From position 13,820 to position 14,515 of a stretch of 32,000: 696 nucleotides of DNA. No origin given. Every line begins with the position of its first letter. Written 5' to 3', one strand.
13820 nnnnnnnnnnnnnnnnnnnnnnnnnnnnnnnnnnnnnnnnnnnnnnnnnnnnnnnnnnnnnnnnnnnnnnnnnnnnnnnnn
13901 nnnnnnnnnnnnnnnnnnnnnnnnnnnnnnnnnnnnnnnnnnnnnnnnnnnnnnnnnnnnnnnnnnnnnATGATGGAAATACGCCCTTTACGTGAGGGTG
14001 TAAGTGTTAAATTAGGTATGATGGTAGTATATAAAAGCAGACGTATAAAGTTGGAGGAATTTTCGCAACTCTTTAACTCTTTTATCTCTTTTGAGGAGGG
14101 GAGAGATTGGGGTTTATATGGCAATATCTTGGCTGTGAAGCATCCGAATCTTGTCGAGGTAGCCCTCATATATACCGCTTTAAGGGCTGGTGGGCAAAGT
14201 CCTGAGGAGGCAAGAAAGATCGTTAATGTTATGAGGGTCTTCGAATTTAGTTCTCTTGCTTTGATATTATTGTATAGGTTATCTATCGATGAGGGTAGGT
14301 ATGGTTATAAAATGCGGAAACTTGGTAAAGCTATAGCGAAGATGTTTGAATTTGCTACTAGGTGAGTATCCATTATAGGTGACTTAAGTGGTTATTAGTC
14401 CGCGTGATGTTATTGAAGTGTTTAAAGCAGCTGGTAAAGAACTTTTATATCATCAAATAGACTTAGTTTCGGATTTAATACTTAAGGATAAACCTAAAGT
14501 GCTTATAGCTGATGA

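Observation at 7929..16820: Coupled methylase / DUF499-like ATPase / small ORF / SNF2 helicase-nuclease cassette: BREX-like parts without PglZ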

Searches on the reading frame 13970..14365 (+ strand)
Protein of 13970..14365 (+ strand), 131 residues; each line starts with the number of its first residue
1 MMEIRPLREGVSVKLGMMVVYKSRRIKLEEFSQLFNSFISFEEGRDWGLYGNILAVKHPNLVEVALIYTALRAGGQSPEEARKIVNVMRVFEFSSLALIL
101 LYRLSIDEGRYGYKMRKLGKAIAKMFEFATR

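Call 3: search_protein_families(library=pfam, proteins=[window:13970-14365:+], max_evalue=0.01)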
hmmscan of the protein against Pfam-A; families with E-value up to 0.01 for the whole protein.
window:13970-14365:+ (131 aa): 0 families

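Call 4: search_protein_families(library=padloc, proteins=[window:13970-14365:+], max_evalue=0.01)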
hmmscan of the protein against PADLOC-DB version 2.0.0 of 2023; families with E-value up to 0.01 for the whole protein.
window:13970-14365:+ (131 aa): 0 families

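Call 5: search_protein_families(library=ncbifam, proteins=[window:13970-14365:+], max_evalue=1)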
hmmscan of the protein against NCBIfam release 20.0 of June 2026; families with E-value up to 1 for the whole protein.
window:13970-14365:+ (131 aa): 1 family
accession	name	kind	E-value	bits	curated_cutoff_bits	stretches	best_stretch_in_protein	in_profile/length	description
NF008413.0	PRK11239.1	equivalog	0.12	12.2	321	1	62-98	98-132/215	hypothetical protein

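Call 6: search_protein_families(library=pfam, proteins=[window:13970-14365:+], max_evalue=10)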
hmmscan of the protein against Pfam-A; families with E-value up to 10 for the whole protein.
window:13970-14365:+ (131 aa): 0 families

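Call 29: find_homologous_proteins(query=A3, max_evalue=0.01)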
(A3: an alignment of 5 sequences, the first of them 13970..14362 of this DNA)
Query A3 (5 sequences) (131 aa, profile of the alignment): 17 proteins with E <= 0.01 among 3114 candidates.
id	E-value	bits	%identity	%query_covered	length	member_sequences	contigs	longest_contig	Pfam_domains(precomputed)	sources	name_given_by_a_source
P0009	1.3e-53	198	48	96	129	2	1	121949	-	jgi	-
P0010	2.3e-49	184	100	99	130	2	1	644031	-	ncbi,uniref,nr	ncbi:MAG: hypothetical protein B7O98_01500 [Zestosphaera tikiterensis]|uniref:Uncharacterized protei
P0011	3.0e-46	174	32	44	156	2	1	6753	-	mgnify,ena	mgnify:CR=1 FL=1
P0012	3.5e-46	174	33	44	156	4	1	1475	-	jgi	-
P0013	5.0e-43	164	29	80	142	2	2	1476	-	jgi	-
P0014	9.5e-39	150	49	96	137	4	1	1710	-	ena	-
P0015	2.5e-38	149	29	76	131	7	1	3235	-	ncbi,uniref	ncbi:hypothetical protein [Pyrobaculum sp.]|uniref:hypothetical protein n=1 Tax=Pyrobaculum sp. TaxI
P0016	5.2e-38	148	-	-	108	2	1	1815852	-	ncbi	ncbi:hypothetical protein [Thermofilum pendens]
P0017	5.4e-36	141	30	62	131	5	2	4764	-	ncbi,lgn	ncbi:MAG: hypothetical protein QXT27_05210 [Pyrobaculum sp.]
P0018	6.0e-36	141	28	76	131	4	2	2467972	-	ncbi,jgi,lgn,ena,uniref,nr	ncbi:hypothetical protein [Pyrobaculum ferrireducens]|jgi:hypothetical protein|uniref:Uncharacterize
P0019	2.3e-35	139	27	76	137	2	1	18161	-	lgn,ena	-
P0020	4.4e-35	138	31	76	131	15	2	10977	-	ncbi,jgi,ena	ncbi:MAG: hypothetical protein RXR02_10145 [Thermoproteus sp.]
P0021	2.0e-34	136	33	25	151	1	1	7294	-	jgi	-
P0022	2.1e-34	136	33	25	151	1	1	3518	-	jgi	-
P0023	2.9e-34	135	30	23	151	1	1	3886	-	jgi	-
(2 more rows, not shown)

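Call 32: search_protein_families(library=pfam, alignment_id=A4, max_evalue=10)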
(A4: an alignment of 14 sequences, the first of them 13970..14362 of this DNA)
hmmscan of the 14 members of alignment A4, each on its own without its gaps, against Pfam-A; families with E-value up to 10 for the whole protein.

A. member 1, window:13970-14362:+ (131 aa): 0 families

B. families by the number of members that match (of 14 scanned): 2 families
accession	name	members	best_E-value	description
PF01330.27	RuvA_N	1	0.052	RuvA N terminal domain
PF08828.15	DSX_dimer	1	0.15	Doublesex dimerisation domain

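Call 38: predict_structure(alignment_id=A4)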
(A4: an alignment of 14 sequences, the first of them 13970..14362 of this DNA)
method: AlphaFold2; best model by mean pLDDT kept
length: 131 residues; sequences in the alignment: 14
mean_pLDDT: 86.6   pTM: 0.84
mean pLDDT of the five models: 86.6, 84.0, 83.9, 83.2, 83.0
residues with pLDDT >= 90: 62; 70-90: 60; 50-70: 9; < 50: 0
segments of 3 or more residues with pLDDT < 50: none
pLDDT, mean of each block of 10 residues (from residue 1): 87 79 86 91 94 92 92 93 90 84 71 82 87 74
secondary structure, 60 per line:
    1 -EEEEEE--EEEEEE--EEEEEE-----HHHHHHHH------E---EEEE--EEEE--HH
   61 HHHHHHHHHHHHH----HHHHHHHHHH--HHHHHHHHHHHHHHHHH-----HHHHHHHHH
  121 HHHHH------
elements in order: E2-7 E10-15 E18-23 H29-36 E47-50 E53-56 H59-73 H78-87 H90-106 H112-125

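Call 43: fold_search(model_id=the predicted structure, library=pdb)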
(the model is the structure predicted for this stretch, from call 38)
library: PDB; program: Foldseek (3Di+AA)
matches with E <= 10: 117; with E <= 0.001: 0
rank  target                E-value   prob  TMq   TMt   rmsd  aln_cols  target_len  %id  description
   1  7o0n_A                7.3e-01  0.11  0.18  0.14   8.8        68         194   19  Crystal structure of a ParB E93A mutant from Myxococcus xanthus bound to CDP and monothiophosphate (released 2021-09-15)
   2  8eov                  9.1e-01  0.57  0.34  0.32   4.0        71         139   14  Precisely patterned nanofibers made from extendable protein multiplexes (released 2023-08-16)
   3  9r2k                  2.0e+00  0.04  0.21  0.17  16.0       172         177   11  De novo designed N30 protein fold (released 2025-05-14)
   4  7nfu_B                2.1e+00  0.09  0.21  0.15   8.2        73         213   14  Crystal structure of C-terminally truncated Geobacillus thermoleovorans nucleoid occlusion protein Noc (released 2021-02-17)
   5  2f5f_A                2.7e+00  0.12  0.30  0.29   7.9        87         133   14  Bacillus subtilis manganese transport regulator (MNTR) bound to manganese, AC conformation, pH 8.5 (released 2006-03-07)
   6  4hx8_B                2.7e+00  0.09  0.30  0.31   9.0       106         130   15  Structure of metal-free MNTR mutant E11K (released 2012-11-21)
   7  2y8p_B                2.7e+00  0.07  0.23  0.17  12.4        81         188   18  Crystal Structure of an Outer Membrane-Anchored Endolytic Peptidoglycan Lytic Transglycosylase (MltE) from Escherichia (released 2011-04-13)
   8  2y8p_A                2.8e+00  0.06  0.22  0.16  12.6        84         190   19  Crystal Structure of an Outer Membrane-Anchored Endolytic Peptidoglycan Lytic Transglycosylase (MltE) from Escherichia (released 2011-04-13)
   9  2ev6_A                3.0e+00  0.11  0.30  0.30   8.1        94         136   14  Bacillus subtilis manganese transport regulator (MNTR) bound to zinc (released 2006-03-07)
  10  2f5d_A                3.0e+00  0.10  0.29  0.29   7.3        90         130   16  Bacillus subtilis manganese transport regulator (MNTR) bound to manganese, AC conformation, pH 6.5 (released 2006-03-07)
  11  3t36_B                3.0e+00  0.08  0.23  0.17  10.4        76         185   14  Crystal structure of lytic transglycosylase MltE from Eschericha coli (released 2012-07-25)
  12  4gmq                  3.2e+00  0.30  0.38  0.51   4.3        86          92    9  Ribosome-binding domain of Zuo1 (released 2012-12-05)
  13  1on2_A                3.2e+00  0.08  0.21  0.20  10.8        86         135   13  Bacillus subtilis Manganese Transport Regulator (MntR), D8M Mutant, Bound to Manganese (released 2003-07-15)
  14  7nfu_A                3.2e+00  0.07  0.21  0.14   8.2        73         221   14  Crystal structure of C-terminally truncated Geobacillus thermoleovorans nucleoid occlusion protein Noc (released 2021-02-17)
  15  1rqj_A                3.2e+00  0.03  0.16  0.09  11.4       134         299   10  Active Conformation of Farnesyl Pyrophosphate Synthase Bound to Isopentyl Pyrophosphate and Risedronate (released 2004-03-02)
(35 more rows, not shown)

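Call 45: search_protein_representatives(alignment_id=A4)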
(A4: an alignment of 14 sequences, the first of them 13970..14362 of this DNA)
Query: 14 sequences, 130 profile positions. Proteins with E-value up to 0.001 (for the whole library): 16; up to 1e-10: 13; up to 1e-30: 6. The best 16 are listed.
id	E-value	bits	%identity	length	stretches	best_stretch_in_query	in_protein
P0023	2.7e-51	189.2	-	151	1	2-130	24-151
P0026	2.1e-40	153.9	-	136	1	1-130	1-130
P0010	6.3e-40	152.4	-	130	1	3-127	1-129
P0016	4.3e-39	149.7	-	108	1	24-130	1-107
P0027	1.2e-35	138.6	-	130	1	5-130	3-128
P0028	4.7e-34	133.4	-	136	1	14-130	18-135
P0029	2.5e-27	111.6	-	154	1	1-130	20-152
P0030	4.9e-24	101.0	-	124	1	5-121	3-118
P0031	6.8e-21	90.8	-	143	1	2-126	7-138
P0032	5.6e-20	87.9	-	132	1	9-119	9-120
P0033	8.4e-20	87.3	-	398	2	16-126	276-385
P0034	1.8e-16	76.6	-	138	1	3-128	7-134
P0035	2.6e-11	59.9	-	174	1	16-130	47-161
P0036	7.2e-08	48.7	-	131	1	22-127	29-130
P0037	1.2e-06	44.7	-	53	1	4-50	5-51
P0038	1.9e-06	44.1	-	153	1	4-129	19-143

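Call 53: find_encoding_contigs(protein=P0038, flank=8000, max_places=2)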
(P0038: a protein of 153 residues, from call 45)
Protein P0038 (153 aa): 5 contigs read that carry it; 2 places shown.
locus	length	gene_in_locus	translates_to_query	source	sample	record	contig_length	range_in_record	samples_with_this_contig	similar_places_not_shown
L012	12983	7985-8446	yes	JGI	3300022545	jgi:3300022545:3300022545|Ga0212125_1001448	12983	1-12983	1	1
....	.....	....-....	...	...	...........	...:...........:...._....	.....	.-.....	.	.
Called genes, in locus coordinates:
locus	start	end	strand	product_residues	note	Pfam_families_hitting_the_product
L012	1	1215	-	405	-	?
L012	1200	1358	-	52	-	-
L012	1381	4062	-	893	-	-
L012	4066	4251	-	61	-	-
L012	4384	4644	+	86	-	-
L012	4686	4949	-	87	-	-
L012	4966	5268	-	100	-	-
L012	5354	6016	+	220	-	PF01402:RHH_1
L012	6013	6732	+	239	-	-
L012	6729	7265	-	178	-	PF22769:DCD, PF00692:dUTPase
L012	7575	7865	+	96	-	-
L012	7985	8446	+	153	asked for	-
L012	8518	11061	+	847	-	PF00317:Ribonuc_red_lgN, PF02867:Ribonuc_red_lgC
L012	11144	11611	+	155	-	PF12802:MarR_2 (weak), PF13545:HTH_Crp_2 (weak)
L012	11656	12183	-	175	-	PF01923:Cob_adeno_trans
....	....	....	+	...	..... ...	-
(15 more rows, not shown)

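Call 54: find_encoding_contigs(protein=P0033, flank=8000, max_places=2)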
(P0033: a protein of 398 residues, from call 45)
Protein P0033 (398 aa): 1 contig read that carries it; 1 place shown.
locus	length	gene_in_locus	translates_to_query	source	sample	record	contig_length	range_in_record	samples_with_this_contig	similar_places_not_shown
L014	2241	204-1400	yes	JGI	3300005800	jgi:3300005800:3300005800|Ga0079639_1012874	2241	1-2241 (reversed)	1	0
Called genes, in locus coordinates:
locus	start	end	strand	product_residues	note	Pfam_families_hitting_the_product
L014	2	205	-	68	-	?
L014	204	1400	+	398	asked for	-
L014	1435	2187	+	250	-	-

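Call 55: find_encoding_contigs(protein=P0031, flank=8000, max_places=2)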
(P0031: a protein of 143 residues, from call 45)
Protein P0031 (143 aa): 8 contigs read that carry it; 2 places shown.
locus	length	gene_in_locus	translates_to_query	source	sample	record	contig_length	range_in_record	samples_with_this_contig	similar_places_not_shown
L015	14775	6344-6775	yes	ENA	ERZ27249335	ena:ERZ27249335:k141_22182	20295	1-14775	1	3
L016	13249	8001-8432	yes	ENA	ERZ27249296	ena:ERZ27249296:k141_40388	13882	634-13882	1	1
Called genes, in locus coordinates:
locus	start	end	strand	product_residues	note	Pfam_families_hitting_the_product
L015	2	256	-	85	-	?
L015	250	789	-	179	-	PF00589:Phage_integrase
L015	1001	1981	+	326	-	PF02086:MethyltransfD12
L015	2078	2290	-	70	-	-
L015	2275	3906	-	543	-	-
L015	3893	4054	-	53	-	-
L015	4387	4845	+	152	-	-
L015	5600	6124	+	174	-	-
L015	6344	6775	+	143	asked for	-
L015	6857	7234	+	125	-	-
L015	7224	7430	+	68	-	-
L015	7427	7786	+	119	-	PF18902:DUF5658 (weak)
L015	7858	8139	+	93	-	-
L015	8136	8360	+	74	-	-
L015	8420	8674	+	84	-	-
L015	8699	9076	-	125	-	-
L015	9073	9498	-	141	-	-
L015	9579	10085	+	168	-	-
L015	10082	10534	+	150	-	-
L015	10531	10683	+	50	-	-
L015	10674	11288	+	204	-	-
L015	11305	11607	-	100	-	-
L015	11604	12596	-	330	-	-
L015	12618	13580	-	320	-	-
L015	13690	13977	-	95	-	-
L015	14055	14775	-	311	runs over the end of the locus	-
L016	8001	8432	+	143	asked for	-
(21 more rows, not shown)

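Call 56: find_encoding_contigs(protein=P0036, flank=8000, max_places=2)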
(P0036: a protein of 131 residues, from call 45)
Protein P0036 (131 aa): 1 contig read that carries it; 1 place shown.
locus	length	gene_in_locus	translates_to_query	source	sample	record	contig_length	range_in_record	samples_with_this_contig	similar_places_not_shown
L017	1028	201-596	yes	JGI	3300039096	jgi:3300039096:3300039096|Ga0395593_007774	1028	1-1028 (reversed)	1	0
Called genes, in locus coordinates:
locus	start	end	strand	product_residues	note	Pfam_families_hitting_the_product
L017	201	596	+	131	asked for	-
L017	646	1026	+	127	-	?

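Call 59: search_protein_families(library=phrogs, proteins=[L015:2275-3915:-, L015:11604-12596:-, L015:12618-13580:-, L015:10674-11288:+, L015:5600-6124:+, L015:4387-4845:+, L015:9579-10085:+, L015:6344-6775:+, window:13970-14362:+, L015:14055-14750:-], max_evalue=0.01)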
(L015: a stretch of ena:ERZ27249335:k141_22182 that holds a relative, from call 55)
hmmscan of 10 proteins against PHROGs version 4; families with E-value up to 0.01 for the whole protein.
L015:2275-3915:- (546 aa): 0 families

L015:11604-12596:- (330 aa): 1 family
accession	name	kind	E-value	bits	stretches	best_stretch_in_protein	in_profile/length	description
phrog_35488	-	unknown function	2.8e-16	60.9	1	81-320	61-309/320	-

L015:12618-13580:- (320 aa): 1 family
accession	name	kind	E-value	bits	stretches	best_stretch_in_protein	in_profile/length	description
phrog_33563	-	unknown function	1.7e-51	176.5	1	32-315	27-310/313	-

L015:10674-11288:+ (204 aa): 0 families

L015:5600-6124:+ (174 aa): 0 families

L015:4387-4845:+ (152 aa): 0 families

L015:9579-10085:+ (168 aa): 0 families

L015:6344-6775:+ (143 aa): 1 family
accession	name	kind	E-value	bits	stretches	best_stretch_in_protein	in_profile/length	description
phrog_8646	-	unknown function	0.0033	18.6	1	55-137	7-89/166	-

window:13970-14362:+ (131 aa): 0 families

L015:14055-14750:- (231 aa): 0 families

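Call 60: search_dna_similar(query=L015:2275-3915:-, collection=phages, mode=protein, max_rows=10, max_evalue=0.001)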
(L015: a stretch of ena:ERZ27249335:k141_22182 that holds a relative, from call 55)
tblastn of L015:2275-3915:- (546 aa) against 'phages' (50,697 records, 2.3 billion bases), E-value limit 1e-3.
No match.

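Call 61: search_dna_similar(query=L015:12618-13580:-, collection=phages, mode=protein, max_rows=10, max_evalue=0.001)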
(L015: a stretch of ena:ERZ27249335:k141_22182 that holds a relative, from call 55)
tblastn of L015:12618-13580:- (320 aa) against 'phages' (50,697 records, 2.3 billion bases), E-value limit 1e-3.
Records with a match: 8; places in all: 8; records where one place covers at least 80% of the query: 2.
Best place of each record, by identity: <60% 8.
By first word of the organism name: Pyrobaculum 4; Thermoproteus 4.
By host as written in the record: - 2; Thermoproteus sp. CP80 2; Pyrobaculum arsenaticum 2; Pyrobaculum sp. D11 1; Thermoproteus tenax 1.
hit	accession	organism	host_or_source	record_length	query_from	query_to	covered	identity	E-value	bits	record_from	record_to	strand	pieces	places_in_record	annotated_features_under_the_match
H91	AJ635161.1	Pyrobaculum spherical virus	-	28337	62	310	78%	37.5%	2e-34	138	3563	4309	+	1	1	hypothetical protein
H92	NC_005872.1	Pyrobaculum spherical virus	Pyrobaculum sp. D11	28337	62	310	78%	37.5%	2e-34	138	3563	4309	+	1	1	hypothetical protein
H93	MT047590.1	Thermoproteus spherical piliferous virus 1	Thermoproteus sp. CP80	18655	62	319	81%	35.2%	3e-27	117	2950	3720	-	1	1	hypothetical protein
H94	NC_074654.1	Thermoproteus spherical piliferous virus 1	Thermoproteus sp. CP80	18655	62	319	81%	35.2%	3e-27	117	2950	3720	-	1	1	hypothetical protein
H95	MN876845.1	Pyrobaculum spherical virus 2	Pyrobaculum arsenaticum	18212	62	307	77%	35.3%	1e-29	124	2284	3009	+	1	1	hypothetical protein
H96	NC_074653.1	Pyrobaculum spherical virus 2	Pyrobaculum arsenaticum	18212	62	307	77%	35.3%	1e-29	124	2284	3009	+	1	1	hypothetical protein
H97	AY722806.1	Thermoproteus tenax spherical virus 1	-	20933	62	310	78%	34.6%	1e-29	124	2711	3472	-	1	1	hypothetical protein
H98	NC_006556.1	Thermoproteus tenax spherical virus 1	Thermoproteus tenax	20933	62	310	78%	34.6%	1e-29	124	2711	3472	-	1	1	hypothetical protein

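Call 62: search_dna_similar(query=L015:6344-6772:+, collection=phages, mode=protein, max_rows=10, max_evalue=1)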
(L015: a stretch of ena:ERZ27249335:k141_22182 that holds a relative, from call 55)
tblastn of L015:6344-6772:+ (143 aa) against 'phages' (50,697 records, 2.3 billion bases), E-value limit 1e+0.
No match.

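Call 77: find_related_loci(query=A6, collection=viral_contigs, flank=10000)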
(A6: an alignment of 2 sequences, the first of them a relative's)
Query A6 (143 aa) in viral_contigs; peptide patterns used: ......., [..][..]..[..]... (x = any residue, [..] = any of these).
40 stretches matched a pattern, but none encodes a relative of the query by tblastn (E <= 1e-3).

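Call 87: fold_search(model_id=the predicted structure, library=viral)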
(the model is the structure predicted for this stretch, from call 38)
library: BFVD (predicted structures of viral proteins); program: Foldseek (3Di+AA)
matches with E <= 10: 221; with E <= 0.001: 0
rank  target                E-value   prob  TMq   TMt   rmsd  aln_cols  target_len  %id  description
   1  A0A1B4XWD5            9.3e-02  0.25  0.27  0.08  15.8       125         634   10  DNA ligase (NAD(+)) [Tenacibaculum phage pT24]
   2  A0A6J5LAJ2            2.3e-01  0.10  0.21  0.23  18.8       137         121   10  Uncharacterized protein [uncultured Caudovirales phage]
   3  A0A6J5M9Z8            6.8e-01  0.06  0.17  0.19  15.9       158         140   13  Chromosomal replication initiator, DnaA C-terminal [uncultured Caudovirales phage]
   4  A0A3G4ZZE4            8.0e-01  0.06  0.19  0.16  19.9       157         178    7  Putative sensor histidine kinase [Edafosvirus sp.]
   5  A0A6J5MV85            1.1e+00  0.11  0.22  0.19   8.4        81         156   15  Uncharacterized protein [uncultured Caudovirales phage]
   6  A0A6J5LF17            1.2e+00  0.10  0.30  0.16  14.8       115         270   11  Uncharacterized protein [uncultured Caudovirales phage]
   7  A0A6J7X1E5            1.3e+00  0.38  0.21  0.60   3.3        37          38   27  Uncharacterized protein [uncultured Caudovirales phage]
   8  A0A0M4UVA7            1.5e+00  0.06  0.19  0.21  11.9       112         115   12  (no name in the UniProt tables at hand)
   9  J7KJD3                1.6e+00  0.09  0.19  0.21  10.1        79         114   16  Uncharacterized protein [Erwinia phage phiEaH2]
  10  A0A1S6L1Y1            1.6e+00  0.07  0.26  0.17  15.6       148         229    9  (no name in the UniProt tables at hand)
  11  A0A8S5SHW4            1.6e+00  0.04  0.21  0.14  26.1       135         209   16  Uncharacterized protein [Phage sp. ctqZP6]
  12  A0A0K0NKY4            1.8e+00  0.16  0.25  0.35  10.3        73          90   25  Uncharacterized protein [Gordonia phage GMA3]
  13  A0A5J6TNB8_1          2.2e+00  0.06  0.22  0.04   9.5        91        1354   14  (no name in the UniProt tables at hand)
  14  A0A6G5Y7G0            2.2e+00  0.04  0.24  0.05  14.8       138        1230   12  (no name in the UniProt tables at hand)
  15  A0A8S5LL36            2.4e+00  0.23  0.23  0.26   3.2        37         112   16  Flagellar assembly protein H [Siphoviridae sp. ctKcB20]
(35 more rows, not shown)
